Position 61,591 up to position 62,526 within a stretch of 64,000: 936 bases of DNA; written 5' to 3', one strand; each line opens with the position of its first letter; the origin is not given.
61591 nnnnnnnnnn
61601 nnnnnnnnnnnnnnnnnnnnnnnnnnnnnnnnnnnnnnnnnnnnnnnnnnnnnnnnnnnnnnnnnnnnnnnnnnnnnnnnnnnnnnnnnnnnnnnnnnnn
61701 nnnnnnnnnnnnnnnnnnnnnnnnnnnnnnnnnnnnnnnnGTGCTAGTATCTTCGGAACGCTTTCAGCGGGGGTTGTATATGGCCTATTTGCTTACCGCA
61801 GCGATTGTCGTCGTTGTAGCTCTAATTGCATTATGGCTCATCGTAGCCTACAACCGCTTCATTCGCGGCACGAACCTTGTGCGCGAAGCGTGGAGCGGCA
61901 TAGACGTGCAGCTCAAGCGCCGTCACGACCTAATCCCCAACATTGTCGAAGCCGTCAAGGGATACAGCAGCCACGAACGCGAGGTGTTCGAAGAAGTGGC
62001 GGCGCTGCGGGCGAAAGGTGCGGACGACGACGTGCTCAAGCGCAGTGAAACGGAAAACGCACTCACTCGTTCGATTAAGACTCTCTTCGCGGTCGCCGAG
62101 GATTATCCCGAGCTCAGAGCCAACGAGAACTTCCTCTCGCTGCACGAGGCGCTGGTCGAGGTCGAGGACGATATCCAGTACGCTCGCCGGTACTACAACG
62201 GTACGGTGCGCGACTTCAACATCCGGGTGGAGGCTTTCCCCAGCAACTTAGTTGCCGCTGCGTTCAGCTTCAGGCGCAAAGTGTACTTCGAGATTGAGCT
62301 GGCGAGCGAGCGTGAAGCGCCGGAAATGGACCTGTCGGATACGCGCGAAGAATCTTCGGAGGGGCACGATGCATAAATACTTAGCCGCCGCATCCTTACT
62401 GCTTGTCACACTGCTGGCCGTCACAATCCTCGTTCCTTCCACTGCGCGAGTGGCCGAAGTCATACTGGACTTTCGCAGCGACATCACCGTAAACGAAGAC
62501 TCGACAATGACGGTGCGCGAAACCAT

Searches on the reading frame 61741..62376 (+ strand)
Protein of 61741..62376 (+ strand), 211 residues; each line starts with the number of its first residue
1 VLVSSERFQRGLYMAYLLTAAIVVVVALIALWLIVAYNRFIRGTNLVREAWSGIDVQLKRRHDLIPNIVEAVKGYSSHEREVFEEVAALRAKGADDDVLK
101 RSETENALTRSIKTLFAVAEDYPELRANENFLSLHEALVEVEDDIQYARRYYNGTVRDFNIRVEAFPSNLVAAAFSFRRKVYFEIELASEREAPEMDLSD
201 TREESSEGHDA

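Call 94: search_protein_families(library=pfam, proteins=[window:61741-62376:+], max_evalue=0.001)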
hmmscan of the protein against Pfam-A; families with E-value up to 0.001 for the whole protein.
window:61741-62376:+ (211 aa): 1 family
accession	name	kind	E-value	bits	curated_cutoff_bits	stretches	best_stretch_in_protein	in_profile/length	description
PF04011.17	LemA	-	1.6e-53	181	26.2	1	50-197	1-148/149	LemA family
